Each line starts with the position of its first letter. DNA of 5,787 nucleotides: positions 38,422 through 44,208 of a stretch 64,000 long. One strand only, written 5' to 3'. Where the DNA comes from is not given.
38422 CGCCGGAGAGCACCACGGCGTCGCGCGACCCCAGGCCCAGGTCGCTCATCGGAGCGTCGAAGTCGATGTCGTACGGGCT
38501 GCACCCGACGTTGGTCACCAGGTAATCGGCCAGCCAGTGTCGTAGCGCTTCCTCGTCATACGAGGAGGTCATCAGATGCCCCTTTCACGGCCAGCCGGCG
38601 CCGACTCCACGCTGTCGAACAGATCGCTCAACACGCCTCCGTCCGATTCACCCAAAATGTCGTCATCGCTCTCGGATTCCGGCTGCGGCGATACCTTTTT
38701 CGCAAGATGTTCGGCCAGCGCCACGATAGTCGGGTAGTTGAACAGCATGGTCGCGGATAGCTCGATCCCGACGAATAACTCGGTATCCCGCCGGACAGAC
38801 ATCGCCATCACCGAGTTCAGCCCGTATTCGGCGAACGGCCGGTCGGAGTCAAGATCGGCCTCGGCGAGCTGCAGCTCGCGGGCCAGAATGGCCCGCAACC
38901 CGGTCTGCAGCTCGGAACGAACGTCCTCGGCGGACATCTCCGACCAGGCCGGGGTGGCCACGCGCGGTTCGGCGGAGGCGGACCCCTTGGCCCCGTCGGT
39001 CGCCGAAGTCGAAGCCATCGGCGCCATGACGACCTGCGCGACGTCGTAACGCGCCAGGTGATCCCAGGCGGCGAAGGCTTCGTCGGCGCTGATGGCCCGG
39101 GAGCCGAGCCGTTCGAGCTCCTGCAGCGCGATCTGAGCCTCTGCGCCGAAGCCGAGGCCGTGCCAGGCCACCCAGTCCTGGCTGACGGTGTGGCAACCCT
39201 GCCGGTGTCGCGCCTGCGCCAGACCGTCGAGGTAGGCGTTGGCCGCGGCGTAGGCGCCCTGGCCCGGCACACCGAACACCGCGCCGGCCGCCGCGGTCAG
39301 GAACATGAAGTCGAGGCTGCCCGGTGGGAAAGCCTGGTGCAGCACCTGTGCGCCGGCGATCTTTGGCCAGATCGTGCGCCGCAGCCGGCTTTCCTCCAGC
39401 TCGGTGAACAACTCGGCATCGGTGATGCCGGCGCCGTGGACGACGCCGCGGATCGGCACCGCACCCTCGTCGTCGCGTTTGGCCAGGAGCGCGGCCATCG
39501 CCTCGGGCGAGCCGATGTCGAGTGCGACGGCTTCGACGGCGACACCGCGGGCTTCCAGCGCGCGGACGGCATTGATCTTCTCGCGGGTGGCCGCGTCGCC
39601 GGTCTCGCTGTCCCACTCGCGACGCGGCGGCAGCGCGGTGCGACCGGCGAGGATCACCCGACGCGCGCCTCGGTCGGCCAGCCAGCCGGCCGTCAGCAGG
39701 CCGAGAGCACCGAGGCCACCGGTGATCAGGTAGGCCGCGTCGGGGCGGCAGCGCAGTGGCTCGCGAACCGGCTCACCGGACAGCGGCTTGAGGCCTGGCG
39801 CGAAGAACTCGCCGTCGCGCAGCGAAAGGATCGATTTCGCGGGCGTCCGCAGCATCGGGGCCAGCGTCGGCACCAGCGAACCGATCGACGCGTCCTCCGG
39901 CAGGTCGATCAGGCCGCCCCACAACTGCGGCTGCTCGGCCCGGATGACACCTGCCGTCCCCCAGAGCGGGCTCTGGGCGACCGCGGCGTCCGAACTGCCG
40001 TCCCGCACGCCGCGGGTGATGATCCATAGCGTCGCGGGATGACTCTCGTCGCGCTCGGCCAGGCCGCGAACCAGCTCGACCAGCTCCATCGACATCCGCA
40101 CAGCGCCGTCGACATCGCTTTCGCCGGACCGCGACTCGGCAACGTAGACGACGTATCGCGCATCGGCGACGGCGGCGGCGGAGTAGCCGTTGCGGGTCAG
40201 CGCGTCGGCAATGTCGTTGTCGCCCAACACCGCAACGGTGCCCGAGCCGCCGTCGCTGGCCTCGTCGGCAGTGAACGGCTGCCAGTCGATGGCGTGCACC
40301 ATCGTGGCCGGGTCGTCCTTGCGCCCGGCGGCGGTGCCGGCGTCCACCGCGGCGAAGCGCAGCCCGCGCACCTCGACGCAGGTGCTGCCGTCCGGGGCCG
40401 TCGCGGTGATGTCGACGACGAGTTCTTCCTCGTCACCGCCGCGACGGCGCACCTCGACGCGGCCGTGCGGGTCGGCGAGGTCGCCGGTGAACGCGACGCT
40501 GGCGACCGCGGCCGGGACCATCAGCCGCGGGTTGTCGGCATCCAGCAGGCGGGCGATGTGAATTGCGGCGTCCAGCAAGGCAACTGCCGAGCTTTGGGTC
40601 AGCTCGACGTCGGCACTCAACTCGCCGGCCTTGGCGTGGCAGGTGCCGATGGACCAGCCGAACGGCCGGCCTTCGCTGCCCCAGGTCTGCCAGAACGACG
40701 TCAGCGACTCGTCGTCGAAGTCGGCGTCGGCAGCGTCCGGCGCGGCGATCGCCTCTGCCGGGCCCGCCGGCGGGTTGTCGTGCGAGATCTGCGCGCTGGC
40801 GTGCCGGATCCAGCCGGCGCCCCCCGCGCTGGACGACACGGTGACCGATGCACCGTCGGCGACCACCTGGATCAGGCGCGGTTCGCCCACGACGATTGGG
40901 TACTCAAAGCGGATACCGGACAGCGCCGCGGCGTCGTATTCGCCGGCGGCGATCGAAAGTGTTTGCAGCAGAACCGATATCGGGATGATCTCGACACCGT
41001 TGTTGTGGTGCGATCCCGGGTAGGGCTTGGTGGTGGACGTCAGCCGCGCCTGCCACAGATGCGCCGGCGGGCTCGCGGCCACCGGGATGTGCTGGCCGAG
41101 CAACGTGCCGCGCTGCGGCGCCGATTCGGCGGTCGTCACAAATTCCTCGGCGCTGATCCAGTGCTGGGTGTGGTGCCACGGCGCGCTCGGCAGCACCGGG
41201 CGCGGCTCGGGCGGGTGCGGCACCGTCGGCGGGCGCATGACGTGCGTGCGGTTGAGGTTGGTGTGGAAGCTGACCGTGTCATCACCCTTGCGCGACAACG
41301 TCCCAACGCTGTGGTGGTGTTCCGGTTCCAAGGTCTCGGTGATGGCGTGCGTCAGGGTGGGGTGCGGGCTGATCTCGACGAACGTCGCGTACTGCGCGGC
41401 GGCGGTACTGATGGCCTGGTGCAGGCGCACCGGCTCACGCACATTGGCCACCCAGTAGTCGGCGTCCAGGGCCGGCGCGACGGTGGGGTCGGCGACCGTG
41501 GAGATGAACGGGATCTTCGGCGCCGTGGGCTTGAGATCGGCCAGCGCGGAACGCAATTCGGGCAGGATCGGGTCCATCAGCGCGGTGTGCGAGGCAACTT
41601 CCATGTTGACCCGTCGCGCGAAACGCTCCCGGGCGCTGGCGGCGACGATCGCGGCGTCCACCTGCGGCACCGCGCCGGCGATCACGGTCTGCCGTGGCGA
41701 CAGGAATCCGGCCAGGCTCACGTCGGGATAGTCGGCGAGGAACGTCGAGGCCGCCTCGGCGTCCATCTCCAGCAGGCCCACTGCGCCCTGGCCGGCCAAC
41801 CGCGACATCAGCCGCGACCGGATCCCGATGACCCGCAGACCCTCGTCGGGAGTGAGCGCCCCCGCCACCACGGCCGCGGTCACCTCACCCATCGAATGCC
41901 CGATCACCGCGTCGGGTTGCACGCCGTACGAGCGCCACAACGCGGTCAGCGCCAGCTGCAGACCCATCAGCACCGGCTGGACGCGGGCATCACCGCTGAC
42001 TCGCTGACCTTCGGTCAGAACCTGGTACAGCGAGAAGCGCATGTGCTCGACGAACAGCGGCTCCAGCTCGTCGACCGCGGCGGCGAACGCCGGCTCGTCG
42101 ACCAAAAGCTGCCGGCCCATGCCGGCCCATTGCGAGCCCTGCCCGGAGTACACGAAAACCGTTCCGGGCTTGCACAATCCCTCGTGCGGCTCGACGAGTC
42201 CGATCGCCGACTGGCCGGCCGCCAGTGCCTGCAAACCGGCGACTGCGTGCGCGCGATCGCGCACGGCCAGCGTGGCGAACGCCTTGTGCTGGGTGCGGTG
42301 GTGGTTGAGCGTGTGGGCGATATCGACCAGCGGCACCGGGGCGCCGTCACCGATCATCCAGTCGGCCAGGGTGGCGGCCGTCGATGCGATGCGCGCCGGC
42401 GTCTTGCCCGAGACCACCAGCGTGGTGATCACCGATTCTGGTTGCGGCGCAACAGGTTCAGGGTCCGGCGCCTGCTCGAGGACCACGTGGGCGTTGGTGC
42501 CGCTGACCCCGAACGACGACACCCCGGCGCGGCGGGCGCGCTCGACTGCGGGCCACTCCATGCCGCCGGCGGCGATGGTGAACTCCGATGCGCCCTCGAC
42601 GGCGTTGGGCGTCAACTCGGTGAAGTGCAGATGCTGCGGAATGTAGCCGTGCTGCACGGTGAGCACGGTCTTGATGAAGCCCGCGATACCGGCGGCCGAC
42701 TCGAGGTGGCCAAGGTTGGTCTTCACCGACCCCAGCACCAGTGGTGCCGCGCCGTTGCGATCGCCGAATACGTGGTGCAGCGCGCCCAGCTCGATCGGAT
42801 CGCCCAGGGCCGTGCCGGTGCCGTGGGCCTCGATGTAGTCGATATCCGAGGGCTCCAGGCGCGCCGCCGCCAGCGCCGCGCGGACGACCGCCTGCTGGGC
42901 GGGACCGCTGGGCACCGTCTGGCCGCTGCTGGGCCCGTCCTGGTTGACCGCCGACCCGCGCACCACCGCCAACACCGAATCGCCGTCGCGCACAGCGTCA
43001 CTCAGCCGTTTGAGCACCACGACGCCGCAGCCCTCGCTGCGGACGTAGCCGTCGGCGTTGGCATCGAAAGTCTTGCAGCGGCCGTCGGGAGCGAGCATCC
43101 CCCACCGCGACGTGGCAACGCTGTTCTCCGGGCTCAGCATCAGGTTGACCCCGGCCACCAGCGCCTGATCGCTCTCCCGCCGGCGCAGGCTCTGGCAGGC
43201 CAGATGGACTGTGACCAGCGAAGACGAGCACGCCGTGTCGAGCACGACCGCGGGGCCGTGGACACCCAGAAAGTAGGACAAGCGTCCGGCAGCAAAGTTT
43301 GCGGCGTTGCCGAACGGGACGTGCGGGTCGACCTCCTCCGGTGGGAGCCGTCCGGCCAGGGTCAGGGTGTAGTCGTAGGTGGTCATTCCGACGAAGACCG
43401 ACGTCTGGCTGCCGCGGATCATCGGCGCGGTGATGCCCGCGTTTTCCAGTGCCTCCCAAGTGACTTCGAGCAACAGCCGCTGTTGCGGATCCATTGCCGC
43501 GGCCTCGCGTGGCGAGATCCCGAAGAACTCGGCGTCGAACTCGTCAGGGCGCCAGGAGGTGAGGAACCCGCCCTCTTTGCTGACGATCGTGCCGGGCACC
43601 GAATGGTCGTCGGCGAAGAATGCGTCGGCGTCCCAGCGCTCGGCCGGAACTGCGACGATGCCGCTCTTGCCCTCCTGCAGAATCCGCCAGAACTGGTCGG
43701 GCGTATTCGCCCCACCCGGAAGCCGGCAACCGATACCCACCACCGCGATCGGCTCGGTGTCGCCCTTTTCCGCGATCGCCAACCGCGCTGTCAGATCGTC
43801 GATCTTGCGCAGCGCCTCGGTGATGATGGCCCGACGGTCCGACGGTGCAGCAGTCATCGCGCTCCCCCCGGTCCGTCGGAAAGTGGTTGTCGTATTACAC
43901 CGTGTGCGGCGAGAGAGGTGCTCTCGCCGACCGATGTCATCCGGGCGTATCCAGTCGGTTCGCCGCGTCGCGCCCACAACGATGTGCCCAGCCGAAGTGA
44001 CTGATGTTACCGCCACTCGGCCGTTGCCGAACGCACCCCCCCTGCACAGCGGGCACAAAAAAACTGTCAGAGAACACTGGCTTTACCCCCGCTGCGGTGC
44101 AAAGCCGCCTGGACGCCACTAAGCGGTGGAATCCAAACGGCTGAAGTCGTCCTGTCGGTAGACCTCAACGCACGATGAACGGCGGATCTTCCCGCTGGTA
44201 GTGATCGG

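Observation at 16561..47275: Orphan Pps-like (phthiocerol-type) assembly line lacking any ER module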

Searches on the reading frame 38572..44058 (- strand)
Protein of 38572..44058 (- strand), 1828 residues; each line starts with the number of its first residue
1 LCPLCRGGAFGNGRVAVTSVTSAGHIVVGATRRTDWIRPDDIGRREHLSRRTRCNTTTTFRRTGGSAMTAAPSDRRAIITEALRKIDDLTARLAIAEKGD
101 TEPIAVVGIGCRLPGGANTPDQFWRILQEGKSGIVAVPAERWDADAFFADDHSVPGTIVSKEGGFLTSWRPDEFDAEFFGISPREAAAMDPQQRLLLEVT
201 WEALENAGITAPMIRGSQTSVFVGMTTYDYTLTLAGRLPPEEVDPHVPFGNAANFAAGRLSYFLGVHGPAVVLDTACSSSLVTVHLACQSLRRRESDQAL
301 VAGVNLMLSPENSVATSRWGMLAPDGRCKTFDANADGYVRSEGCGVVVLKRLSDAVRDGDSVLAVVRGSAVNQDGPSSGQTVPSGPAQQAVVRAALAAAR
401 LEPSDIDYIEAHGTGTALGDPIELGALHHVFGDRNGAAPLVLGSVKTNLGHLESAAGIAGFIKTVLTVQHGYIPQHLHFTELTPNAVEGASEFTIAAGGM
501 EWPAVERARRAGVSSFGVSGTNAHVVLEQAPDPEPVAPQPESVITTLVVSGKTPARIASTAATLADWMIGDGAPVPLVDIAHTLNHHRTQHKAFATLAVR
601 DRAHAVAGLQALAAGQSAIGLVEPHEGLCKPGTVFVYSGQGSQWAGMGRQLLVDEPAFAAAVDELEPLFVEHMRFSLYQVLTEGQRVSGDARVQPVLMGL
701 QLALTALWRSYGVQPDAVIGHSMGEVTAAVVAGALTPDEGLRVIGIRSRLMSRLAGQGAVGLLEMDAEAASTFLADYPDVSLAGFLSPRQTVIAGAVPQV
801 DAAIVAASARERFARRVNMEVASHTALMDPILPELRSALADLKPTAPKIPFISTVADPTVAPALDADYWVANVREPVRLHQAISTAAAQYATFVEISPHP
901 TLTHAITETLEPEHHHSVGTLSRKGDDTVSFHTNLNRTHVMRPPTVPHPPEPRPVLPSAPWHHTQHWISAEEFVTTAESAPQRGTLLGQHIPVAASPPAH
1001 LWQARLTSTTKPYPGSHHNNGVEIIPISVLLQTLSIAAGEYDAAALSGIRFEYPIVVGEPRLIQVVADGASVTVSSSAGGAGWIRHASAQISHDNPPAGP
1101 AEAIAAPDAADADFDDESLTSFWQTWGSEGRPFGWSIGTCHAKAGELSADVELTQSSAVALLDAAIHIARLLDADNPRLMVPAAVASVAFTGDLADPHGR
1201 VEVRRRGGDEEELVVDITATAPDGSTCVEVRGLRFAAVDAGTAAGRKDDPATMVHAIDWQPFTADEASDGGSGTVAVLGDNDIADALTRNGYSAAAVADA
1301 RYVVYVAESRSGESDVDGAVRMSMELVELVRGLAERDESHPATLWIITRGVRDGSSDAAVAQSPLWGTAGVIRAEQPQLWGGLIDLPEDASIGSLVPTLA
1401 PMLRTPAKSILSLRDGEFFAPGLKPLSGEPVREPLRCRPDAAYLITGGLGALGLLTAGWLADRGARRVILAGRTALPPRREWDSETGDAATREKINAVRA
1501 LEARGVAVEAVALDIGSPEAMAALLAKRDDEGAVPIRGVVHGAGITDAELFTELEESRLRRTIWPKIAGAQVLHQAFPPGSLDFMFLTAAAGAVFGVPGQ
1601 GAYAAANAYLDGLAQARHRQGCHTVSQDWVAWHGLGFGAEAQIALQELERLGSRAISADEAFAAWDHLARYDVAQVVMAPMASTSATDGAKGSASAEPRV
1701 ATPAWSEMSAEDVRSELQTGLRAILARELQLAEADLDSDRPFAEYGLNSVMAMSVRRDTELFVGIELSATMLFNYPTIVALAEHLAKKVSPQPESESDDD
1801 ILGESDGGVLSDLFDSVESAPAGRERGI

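Call 3: search_protein_families(library=pfam, proteins=[window:38572-44058:-], max_evalue=0.001)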
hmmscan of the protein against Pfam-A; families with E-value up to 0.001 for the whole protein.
window:38572-44058:- (1828 aa): 11 families
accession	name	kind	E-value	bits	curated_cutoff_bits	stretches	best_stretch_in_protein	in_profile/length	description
PF00109.32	ketoacyl-synt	-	1.3e-93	313.7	20.8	1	102-355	2-252/252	Beta-ketoacyl synthase, N-terminal domain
PF00698.26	Acyl_transf_1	-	2.7e-90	303.5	32.7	1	634-941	1-315/319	Acyl transferase domain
PF08659.16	KR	-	4.3e-53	180.4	22.6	1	1441-1633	1-179/180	KR domain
PF02801.28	Ketoacyl-synt_C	-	1.6e-42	144.7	20.8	1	363-479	1-118/119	Beta-ketoacyl synthase, C-terminal domain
PF00550.31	PP-binding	-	1.4e-13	51.3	20.8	1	1721-1785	3-67/67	Phosphopantetheine attachment site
PF16197.11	KAsynt_C_assoc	-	7.3e-12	46.1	33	1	501-595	21-110/111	Ketoacyl-synthetase C-terminal extension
PF14765.12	PS-DH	-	1.1e-06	28.7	23.7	1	1160-1241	72-162/166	Polyketide synthase dehydratase N-terminal domain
PF21089.3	PKS_DH_N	-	2.6e-05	24.5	27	1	986-1070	3-91/103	Polyketide synthase dehydratase domain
PF00106.31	adh_short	-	3.2e-05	24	26.6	1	1444-1616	4-162/195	short chain dehydrogenase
PF22336.2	RhiE-like_linker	-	9.5e-05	22.7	27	1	548-615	1-66/67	RhiE-like, KS-MAT linker domain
PF00108.29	Thiolase_N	-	0.00029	20.7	26.4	1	265-325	71-134/260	Thiolase, N-terminal domain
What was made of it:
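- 38572..43857 (-): PKS1: docking-KS-AT-DH-like-KR-ACP, 1761 aa, no N-terminal ACP; homologous to the PpsA body. Pfam (call 3).
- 40288..41100 (-): PKS1 DH-like domain with His (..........) and Asp (LLDAAIH) retained. Pfam DH scores are weak (call 3).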

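Call 17: search_protein_families(library=ncbifam, proteins=[window:38572-43857:-], max_evalue=1e-10)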
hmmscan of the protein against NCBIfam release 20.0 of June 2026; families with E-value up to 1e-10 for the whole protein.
window:38572-43857:- (1761 aa): 22 families
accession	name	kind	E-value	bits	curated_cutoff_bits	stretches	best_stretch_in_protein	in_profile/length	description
NF045894.1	PKS_plus_SDR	equivalog_domain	0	1232.3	1740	2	35-910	1-886/1515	type I polyketide synthase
NF041183.1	Pks2_ls1_myc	equivalog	1.6e-286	953.9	2400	2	36-1233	3-1232/2086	sulfolipid-1 biosynthesis phthioceranic/hydroxyphthioceranic acid synthase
NF040607.1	mycolic_Pks13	equivalog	5e-241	803.2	2100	2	28-465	93-528/1680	polyketide synthase Pks13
TIGR02813.1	omega_3_PfaA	subfamily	3.7e-84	282.6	1010.1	1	183-845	179-882/2582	polyketide-type polyunsaturated fatty acid synthase PfaA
NF037940.1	PKS_MbtD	equivalog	1.6e-81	274.7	1150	2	480-906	8-443/978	mycobactin polyketide synthase MbtD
NF037941.1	PKS_NbtC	equivalog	9.7e-74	248.9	1150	2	480-871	12-417/1027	nocobactin polyketide synthase NbtC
TIGR03150.1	fabF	equivalog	4e-45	154.2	493.75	1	37-460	3-406/407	beta-ketoacyl-ACP synthase II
NF005589.0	PRK07314.1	subfamily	9.4e-41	139.9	387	1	38-462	7-411/413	beta-ketoacyl-ACP synthase II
NF004970.0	PRK06333.1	subfamily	7.7e-39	133.7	525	1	36-462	5-421/424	beta-ketoacyl-ACP synthase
NF053555.1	prodigi_MBC_PigJ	equivalog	3.5e-37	128.1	900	1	54-462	349-758/759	prodigiosin MBC biosynthesis protein PigJ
TIGR03131.1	malonate_mdcH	equivalog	4.8e-36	124.7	297.9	1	567-842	2-275/297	malonate decarboxylase subunit epsilon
NF005076.0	PRK06501.1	equivalog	1.3e-35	123.2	629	1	160-463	129-423/425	beta-ketoacyl-ACP synthase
TIGR00128.1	fabD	equivalog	2.4e-35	122.4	260.9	1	567-836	4-280/290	ACP S-malonyltransferase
NF005490.0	PRK07103.1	equivalog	4.8e-34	118.1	445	1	188-462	147-412/414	polyketide beta-ketoacyl:acyl carrier protein synthase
NF058662.1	cispenta_AmcF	equivalog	3.8e-32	111.7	325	1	192-413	111-328/369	cispentacin biosynthesis acyltransferase subunit AmcF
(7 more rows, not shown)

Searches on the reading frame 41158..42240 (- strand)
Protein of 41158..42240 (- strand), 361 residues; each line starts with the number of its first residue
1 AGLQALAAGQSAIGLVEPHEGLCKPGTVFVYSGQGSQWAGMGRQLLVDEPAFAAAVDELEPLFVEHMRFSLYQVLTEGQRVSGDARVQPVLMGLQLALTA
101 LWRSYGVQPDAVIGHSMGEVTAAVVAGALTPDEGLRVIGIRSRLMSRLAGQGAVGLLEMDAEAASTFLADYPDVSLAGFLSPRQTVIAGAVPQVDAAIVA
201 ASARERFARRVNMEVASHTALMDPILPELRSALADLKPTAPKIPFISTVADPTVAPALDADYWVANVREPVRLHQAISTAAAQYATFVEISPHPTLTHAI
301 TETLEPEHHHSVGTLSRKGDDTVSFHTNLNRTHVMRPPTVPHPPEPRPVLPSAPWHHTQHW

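Call 31: search_solved_structures(query=window:41158-42240:-, max_evalue=1e-60, show_alignments=4)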
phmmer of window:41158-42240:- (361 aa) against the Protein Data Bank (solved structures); distinct sequences matched with E-value up to 1e-60: 8.
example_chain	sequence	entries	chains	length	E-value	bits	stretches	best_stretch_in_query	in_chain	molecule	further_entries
7akc_A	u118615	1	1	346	4e-111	375.1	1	17-338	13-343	Phenolpthiocerol synthesis type-I polyketide synthase ppsA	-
7ahb_A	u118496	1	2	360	3.1e-110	372.2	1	2-324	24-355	Phthiocerol synthesis polyketide synthase type I PpsC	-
5bp1_A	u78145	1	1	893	2e-69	238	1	25-304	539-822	Mycocerosic acid synthase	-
7agp_A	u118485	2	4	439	6.9e-69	236.2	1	20-303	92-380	Mycocerosic acid synthase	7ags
7agq_A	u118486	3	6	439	4e-68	233.7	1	20-303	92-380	Mycocerosic acid synthase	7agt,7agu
7agr_A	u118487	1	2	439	1.6e-67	231.8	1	20-303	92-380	Mycocerosic acid synthase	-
9d2z_A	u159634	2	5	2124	3e-67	230.8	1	20-303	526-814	Mycocerosic acid synthase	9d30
9d2y_A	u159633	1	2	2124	3e-67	230.8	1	20-303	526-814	Multifunctional mycocerosic acid synthase membrane-associated MAS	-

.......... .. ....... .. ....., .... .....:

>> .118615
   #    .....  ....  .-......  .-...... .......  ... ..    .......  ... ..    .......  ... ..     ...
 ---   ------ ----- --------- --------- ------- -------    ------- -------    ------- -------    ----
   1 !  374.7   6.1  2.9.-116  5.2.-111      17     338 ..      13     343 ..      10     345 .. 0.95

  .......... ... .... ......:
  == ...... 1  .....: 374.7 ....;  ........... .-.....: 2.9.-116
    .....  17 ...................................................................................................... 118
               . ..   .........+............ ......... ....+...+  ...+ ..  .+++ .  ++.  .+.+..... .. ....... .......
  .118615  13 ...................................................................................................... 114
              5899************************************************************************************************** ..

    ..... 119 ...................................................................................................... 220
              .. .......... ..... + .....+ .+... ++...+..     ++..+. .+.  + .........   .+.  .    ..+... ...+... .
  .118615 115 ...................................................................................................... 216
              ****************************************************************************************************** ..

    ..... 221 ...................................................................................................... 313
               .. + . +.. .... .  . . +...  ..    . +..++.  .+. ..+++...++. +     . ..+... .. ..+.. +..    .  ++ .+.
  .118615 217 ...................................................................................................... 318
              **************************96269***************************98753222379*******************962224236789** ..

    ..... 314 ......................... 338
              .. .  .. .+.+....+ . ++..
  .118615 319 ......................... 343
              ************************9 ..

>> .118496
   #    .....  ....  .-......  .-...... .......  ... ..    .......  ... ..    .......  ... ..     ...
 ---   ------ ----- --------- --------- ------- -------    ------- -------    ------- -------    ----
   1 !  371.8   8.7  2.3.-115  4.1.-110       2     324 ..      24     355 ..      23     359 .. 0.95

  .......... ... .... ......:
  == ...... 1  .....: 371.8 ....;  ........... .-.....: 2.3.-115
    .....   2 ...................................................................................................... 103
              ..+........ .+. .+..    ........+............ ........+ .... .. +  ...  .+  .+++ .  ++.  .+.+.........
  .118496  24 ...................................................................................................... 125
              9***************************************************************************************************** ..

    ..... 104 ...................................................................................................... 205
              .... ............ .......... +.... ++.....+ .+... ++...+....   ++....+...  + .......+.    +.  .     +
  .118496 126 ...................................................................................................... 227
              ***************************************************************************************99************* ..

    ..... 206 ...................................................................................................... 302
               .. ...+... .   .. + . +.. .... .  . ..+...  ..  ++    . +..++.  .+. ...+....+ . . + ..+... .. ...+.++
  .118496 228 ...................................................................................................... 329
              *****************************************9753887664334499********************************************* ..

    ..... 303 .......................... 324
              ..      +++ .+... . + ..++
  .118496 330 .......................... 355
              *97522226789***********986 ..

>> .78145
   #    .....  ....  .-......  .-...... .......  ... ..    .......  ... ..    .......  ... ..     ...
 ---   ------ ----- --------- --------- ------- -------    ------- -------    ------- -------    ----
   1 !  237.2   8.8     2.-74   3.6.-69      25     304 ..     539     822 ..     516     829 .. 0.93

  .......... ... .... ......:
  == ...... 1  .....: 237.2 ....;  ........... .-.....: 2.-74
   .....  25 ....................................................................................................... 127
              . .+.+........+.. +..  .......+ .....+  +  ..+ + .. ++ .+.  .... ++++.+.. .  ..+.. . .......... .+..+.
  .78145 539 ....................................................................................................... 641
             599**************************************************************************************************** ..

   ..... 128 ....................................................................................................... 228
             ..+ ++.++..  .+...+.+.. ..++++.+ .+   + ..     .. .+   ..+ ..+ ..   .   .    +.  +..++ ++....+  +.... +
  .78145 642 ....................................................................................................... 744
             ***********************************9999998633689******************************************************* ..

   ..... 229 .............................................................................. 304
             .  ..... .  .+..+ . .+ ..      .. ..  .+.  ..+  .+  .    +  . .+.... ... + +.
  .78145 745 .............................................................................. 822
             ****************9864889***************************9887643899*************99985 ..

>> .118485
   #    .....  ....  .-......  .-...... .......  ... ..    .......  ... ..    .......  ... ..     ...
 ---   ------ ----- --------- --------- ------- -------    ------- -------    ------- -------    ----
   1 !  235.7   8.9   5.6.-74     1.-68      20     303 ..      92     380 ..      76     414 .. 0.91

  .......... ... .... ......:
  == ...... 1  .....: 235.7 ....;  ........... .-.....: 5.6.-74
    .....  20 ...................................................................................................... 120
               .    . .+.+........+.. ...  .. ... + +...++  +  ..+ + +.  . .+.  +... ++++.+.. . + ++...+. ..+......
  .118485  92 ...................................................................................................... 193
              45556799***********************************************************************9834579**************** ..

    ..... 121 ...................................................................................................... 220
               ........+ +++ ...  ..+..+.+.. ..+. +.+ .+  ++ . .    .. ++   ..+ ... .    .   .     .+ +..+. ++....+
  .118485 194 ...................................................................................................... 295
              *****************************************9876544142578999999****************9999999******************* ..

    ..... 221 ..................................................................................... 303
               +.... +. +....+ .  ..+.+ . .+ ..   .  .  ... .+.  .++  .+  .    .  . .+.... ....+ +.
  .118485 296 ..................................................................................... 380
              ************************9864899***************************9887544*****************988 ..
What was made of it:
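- The PKS1 AT matches the solved M. tuberculosis PpsA and PpsC AT domains at E = 1e-110 to 1e-111 (call 31).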
